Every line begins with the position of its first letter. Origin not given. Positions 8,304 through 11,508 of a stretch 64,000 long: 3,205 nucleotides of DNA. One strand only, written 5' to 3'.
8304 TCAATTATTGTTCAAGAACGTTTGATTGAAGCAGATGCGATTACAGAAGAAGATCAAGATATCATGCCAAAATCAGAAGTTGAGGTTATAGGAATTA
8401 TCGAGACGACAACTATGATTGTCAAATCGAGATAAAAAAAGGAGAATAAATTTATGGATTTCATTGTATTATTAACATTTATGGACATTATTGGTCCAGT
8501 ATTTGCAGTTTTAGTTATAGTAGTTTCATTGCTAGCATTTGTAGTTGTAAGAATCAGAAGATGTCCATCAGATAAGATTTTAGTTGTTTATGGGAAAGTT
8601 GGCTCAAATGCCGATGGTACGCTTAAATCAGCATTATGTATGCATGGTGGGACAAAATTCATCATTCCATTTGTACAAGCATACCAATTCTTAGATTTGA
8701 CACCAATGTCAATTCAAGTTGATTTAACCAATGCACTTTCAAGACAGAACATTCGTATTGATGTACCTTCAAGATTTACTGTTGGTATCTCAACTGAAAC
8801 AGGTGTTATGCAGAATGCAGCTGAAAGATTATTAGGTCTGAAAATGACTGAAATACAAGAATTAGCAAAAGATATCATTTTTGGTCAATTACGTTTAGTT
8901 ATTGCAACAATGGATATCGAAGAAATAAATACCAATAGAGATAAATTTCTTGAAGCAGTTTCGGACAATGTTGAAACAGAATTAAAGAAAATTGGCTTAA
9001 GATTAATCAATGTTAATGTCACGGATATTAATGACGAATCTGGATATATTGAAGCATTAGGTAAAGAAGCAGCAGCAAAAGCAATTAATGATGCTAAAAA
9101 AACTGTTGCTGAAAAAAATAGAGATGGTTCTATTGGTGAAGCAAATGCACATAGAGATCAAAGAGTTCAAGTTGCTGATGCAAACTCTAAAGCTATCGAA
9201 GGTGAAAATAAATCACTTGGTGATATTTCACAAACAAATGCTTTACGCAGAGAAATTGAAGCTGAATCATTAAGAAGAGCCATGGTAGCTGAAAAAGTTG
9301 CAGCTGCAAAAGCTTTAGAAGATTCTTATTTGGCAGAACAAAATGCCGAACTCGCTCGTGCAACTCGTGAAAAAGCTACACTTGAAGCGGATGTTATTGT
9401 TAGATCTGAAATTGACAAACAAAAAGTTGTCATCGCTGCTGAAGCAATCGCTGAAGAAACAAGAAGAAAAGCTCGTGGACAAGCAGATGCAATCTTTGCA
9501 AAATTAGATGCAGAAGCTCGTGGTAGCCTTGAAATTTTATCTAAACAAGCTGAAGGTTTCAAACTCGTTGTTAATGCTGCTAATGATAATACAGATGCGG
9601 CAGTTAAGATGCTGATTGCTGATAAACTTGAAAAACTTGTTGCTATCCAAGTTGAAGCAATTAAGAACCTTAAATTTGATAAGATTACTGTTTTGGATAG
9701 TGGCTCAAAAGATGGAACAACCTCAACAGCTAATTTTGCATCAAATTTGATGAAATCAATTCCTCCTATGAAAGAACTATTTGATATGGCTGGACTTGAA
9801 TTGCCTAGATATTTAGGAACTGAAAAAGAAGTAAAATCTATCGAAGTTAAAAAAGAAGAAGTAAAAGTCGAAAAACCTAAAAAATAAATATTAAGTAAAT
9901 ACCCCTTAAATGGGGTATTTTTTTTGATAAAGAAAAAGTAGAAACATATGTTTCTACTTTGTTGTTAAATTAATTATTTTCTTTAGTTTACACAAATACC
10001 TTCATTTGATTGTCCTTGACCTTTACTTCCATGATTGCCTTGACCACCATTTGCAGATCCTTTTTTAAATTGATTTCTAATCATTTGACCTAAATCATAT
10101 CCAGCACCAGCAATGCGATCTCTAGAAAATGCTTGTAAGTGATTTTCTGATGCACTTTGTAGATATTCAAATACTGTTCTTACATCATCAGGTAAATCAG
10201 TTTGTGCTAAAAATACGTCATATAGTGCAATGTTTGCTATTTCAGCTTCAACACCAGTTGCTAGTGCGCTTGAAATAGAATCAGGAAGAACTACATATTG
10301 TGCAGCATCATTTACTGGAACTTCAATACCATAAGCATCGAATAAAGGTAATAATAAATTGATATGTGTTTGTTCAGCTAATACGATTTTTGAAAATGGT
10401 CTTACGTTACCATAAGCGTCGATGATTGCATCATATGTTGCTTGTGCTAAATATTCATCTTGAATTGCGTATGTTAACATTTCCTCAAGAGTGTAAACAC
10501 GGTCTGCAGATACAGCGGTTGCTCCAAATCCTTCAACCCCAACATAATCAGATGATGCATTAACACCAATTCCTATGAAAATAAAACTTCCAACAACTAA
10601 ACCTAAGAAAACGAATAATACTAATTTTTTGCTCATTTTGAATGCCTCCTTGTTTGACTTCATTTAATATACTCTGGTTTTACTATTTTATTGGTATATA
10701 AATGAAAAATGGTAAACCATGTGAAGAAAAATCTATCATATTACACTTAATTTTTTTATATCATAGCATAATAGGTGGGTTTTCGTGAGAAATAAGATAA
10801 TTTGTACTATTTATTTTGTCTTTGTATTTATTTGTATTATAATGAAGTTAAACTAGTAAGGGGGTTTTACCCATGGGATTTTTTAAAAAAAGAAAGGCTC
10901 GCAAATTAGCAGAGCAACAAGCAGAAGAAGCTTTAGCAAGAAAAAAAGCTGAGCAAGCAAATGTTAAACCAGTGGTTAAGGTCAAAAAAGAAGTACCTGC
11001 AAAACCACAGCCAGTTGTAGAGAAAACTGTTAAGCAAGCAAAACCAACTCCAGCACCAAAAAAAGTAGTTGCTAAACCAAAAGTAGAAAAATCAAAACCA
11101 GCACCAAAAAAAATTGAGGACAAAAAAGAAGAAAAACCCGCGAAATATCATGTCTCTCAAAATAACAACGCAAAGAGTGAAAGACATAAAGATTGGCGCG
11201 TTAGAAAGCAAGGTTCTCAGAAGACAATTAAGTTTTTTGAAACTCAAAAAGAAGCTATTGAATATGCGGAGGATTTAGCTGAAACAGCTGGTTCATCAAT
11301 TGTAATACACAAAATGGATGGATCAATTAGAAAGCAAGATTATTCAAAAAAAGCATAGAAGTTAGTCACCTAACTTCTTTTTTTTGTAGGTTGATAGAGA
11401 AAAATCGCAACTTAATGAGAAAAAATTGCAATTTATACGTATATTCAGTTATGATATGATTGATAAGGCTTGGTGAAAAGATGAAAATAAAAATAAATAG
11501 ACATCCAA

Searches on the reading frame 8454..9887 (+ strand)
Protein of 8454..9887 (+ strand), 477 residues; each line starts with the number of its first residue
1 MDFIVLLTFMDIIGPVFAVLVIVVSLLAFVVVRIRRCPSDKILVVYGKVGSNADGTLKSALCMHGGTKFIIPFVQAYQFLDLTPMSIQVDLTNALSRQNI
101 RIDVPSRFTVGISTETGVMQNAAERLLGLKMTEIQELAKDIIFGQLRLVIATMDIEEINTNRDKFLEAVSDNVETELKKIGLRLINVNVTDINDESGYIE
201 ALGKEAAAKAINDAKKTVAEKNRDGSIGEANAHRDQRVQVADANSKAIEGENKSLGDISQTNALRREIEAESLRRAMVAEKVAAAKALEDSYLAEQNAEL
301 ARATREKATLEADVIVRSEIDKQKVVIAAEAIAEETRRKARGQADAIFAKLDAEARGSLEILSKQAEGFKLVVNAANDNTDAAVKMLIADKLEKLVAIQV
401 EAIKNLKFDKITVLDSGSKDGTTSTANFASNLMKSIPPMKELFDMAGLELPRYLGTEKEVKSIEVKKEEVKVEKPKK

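Call 39: find_homologous_proteins(query=window:8454-9887:+, max_evalue=1e-50)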
Query window:8454-9887:+ (477 aa): 8000 proteins with E <= 1e-50 among 8000 candidates; the best 120 are listed.
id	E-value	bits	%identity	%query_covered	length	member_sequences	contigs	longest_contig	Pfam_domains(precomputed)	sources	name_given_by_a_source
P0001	8.8e-292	985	100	100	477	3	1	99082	PF01145.32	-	-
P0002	6.7e-267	903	91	100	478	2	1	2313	PF01145.32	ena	-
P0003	6.4e-264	893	90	100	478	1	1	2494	PF01145.32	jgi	-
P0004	9.4e-264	893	90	100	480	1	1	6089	PF01145.32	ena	-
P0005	1.6e-258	876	90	96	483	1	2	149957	PF01145.32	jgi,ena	-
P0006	4.3e-258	874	90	96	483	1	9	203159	PF01145.32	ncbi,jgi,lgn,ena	-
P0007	2.4e-257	872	89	96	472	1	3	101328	PF01145.32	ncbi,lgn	ncbi:MAG: SPFH domain-containing protein [Bacillota bacterium]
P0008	5.1e-257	871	89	99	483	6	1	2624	PF01145.32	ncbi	-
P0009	9.3e-257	870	88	100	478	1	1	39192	PF01145.32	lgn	-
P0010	8.9e-256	866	89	96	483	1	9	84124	PF01145.32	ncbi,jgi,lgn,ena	-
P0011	3.4e-246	835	84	99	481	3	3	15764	PF01145.32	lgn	-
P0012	7.9e-240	814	82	99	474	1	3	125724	PF01145.32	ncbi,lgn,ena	-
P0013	1.0e-239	814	84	95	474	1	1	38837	PF01145.32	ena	-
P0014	2.2e-239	813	84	95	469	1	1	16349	PF01145.32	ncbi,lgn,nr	ncbi:MAG: flotillin family protein [Bacillota bacterium]|nr:MAG: flotillin family protein [Bacillota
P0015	2.8e-239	812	84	95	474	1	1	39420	PF01145.32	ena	-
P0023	2.1e-235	799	87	89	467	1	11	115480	PF01145.32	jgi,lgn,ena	jgi:flotillin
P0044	6.3e-233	791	82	96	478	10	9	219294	PF01145.32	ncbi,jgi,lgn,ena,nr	ncbi:MAG: flotillin [Tenericutes bacterium HGW-Tenericutes-2]|jgi:flotillin|nr:MAG: flotillin [Tener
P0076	1.9e-223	760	77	99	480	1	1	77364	PF01145.32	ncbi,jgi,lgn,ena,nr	ncbi:MAG: flotillin family protein [Firmicutes bacterium]|nr:flotillin family protein [Bacillota bac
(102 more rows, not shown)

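Call 40: search_protein_families(library=pfam, proteins=[window:8454-9887:+])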
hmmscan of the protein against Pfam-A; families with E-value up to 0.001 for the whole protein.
window:8454-9887:+ (477 aa): 1 family
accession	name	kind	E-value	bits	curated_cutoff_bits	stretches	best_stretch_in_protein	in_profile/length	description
PF01145.31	Band_7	-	2.1e-27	96.7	23.6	1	42-222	8-175/176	SPFH domain / Band 7 family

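Call 41: find_encoding_contigs(protein=P0006, flank=4000, max_places=1)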
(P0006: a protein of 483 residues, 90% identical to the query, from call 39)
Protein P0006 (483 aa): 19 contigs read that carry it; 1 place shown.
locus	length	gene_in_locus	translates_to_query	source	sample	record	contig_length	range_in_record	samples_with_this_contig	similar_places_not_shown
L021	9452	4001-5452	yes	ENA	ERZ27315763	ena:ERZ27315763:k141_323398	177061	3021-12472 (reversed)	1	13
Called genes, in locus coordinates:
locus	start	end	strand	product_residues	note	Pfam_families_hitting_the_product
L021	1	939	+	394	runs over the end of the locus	PF00753:Lactamase_B, PF19583:ODP, PF00258:Flavodoxin_1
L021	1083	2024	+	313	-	PF12724:Flavodoxin_5 (weak), PF14697:Fer4_21 (faint), PF00037:Fer4 (faint), PF12837:Fer4_6 (faint), PF12838:Fer4_7 (faint), PF13187:Fer4_9 (faint), PF13237:Fer4_10 (weak), PF13484:Fer4_16 (faint)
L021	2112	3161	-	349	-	PF01795:Methyltransf_5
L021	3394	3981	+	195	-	-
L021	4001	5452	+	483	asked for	PF01145:Band_7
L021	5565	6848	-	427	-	-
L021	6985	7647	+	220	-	PF08713:DNA_alkylation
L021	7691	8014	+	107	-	PF04993:TfoX_N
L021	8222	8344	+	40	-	-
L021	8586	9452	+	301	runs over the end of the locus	PF02463:SMC_N (weak), PF13175:AAA_15 (faint), PF00005:ABC_tran, PF13304:AAA_21 (weak), PF13732:DrrA1-3_C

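Call 42: find_encoding_contigs(protein=P0007, flank=4000, max_places=1)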
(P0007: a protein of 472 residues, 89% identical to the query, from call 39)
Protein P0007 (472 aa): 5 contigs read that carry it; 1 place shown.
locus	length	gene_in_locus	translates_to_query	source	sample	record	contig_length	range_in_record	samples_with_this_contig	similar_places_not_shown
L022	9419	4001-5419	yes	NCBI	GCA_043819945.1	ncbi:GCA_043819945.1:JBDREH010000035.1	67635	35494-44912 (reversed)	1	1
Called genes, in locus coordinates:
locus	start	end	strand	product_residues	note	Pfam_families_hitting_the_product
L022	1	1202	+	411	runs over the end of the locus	PF02073:Peptidase_M29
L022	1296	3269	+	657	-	PF00326:Peptidase_S9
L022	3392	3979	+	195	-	-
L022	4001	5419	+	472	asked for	PF01145:Band_7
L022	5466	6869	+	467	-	-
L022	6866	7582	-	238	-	PF13187:Fer4_9 (faint), PF12838:Fer4_7 (faint), PF00037:Fer4 (weak), PF12797:Fer4_2 (faint), PF12837:Fer4_6 (faint), PF13237:Fer4_10 (weak), PF14697:Fer4_21 (faint), PF13484:Fer4_16 (faint)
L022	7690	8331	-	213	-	PF09968:DUF2202 (faint)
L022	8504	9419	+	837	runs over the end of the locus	PF00082:Peptidase_S8, PF16403:Bact_surface_Ig-like (faint), PF09479:Flg_new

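Call 43: find_encoding_contigs(protein=P0012, flank=4000, max_places=1)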
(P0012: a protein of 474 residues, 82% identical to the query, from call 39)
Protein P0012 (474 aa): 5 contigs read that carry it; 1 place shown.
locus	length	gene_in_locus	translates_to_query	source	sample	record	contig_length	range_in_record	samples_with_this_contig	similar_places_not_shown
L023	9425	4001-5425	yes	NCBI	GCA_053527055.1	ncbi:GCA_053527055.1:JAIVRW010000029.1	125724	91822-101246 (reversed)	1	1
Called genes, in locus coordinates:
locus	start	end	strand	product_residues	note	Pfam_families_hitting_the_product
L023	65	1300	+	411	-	PF02073:Peptidase_M29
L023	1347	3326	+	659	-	PF26549:Tricorn_N (faint), PF01738:DLH (faint), PF00326:Peptidase_S9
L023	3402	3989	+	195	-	-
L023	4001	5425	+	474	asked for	PF01145:Band_7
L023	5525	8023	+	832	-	PF00082:Peptidase_S8, PF09479:Flg_new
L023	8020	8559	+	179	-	PF16403:Bact_surface_Ig-like (weak), PF07523:Big_3 (faint), PF16403:Bact_surface_Ig-like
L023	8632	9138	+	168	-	PF09954:DUF2188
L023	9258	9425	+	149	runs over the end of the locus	PF04397:LytTR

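Call 44: find_encoding_contigs(protein=P0023, flank=4000, max_places=1)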
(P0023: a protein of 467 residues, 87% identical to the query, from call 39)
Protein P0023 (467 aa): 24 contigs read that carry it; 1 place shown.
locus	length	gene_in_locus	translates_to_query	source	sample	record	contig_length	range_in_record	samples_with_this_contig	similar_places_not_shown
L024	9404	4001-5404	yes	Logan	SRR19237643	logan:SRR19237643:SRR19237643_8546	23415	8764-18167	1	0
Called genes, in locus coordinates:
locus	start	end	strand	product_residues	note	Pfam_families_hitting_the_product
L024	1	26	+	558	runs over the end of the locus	PF00990:GGDEF, PF24898:GGDEF_GdpP (faint), PF00563:EAL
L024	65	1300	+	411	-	PF02073:Peptidase_M29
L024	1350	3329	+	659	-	PF12146:Hydrolase_4 (faint), PF20434:BD-FAE (faint), PF00326:Peptidase_S9, PF01738:DLH (faint)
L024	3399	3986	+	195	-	-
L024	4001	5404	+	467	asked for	PF01145:Band_7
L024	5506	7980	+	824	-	PF00082:Peptidase_S8, PF09479:Flg_new, PF16403:Bact_surface_Ig-like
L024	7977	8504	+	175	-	PF16403:Bact_surface_Ig-like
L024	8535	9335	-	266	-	PF13476:AAA_23, PF02463:SMC_N (weak), PF13175:AAA_15 (weak), PF00005:ABC_tran (faint), PF13304:AAA_21 (faint), PF13175:AAA_15 (weak)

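Call 59: find_encoding_contigs(protein=P0044, flank=4000, max_places=1)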
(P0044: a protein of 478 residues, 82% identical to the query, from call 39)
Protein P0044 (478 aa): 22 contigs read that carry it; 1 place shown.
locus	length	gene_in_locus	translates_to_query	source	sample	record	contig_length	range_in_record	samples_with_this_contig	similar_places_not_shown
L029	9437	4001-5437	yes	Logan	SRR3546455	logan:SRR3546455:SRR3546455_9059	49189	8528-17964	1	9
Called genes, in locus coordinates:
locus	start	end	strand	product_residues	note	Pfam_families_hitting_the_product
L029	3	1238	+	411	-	PF02073:Peptidase_M29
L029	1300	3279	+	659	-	PF01738:DLH (faint), PF05448:AXE1 (weak), PF00326:Peptidase_S9, PF12146:Hydrolase_4 (faint)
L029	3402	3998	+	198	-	-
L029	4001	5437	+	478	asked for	PF01145:Band_7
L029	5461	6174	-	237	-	PF13187:Fer4_9 (faint), PF12838:Fer4_7 (faint), PF12797:Fer4_2 (faint), PF12837:Fer4_6 (weak), PF13237:Fer4_10 (weak), PF13484:Fer4_16 (faint), PF00037:Fer4 (weak)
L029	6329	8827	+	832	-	PF00082:Peptidase_S8, PF09479:Flg_new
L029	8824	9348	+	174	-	PF16403:Bact_surface_Ig-like, PF18981:InlK_D3 (faint), PF16403:Bact_surface_Ig-like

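Call 60: find_encoding_contigs(protein=P0076, flank=4000, max_places=1)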
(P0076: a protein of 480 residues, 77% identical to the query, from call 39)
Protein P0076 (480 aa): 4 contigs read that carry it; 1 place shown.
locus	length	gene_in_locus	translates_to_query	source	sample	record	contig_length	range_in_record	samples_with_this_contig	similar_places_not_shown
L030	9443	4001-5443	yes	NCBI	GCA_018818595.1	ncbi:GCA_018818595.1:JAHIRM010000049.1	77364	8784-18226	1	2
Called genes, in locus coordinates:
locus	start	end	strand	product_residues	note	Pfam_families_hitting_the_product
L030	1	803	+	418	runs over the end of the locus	PF00109:ketoacyl-synt, PF02801:Ketoacyl-synt_C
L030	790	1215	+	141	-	PF07977:FabA, PF22818:ApeI-like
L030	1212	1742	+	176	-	PF03099:BPL_LplA_LipB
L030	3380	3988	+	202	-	-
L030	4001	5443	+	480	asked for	PF01145:Band_7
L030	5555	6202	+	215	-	PF13489:Methyltransf_23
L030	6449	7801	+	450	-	PF07690:MFS_1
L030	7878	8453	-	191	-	PF01174:SNO, PF03575:Peptidase_S51 (weak), PF07685:GATase_3, PF00117:GATase (weak)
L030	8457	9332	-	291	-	PF01680:SOR_SNZ, PF03060:NMO (faint), PF05690:ThiG (weak)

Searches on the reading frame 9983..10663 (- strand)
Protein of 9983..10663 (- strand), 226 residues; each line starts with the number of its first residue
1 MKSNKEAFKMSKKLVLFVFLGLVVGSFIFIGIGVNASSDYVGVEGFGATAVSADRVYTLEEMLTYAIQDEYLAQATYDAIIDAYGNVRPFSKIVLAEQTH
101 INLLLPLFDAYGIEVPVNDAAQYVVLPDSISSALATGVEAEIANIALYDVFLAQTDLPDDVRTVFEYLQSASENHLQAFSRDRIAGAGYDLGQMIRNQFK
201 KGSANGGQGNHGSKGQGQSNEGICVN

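Call 40: search_protein_families(library=pfam, proteins=[window:9983-10663:-])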
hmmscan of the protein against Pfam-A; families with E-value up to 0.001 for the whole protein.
window:9983-10663:- (226 aa): 1 family
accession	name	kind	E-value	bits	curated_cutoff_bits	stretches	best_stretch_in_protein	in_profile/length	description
PF09968.15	DUF2202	-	2.8e-08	34.2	22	1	62-194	4-150/162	Uncharacterized protein domain (DUF2202)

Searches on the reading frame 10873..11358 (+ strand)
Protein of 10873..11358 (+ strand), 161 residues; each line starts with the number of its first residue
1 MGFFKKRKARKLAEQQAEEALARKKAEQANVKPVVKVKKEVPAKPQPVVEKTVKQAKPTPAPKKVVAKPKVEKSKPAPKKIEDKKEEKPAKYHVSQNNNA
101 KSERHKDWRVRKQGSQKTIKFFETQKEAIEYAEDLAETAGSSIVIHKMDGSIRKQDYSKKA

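Call 40: search_protein_families(library=pfam, proteins=[window:10873-11358:+])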
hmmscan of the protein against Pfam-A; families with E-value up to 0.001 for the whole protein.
window:10873-11358:+ (161 aa): 1 family
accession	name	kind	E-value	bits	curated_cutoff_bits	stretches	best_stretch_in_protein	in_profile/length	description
PF09954.14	DUF2188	-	3.5e-16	59.5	22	1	92-156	1-60/62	Uncharacterized protein conserved in bacteria (DUF2188)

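Call 81: search_protein_families(library=ncbifam, proteins=[window:10873-11358:+], max_evalue=0.01)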
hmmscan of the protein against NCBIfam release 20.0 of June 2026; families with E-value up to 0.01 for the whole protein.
window:10873-11358:+ (161 aa): 0 families
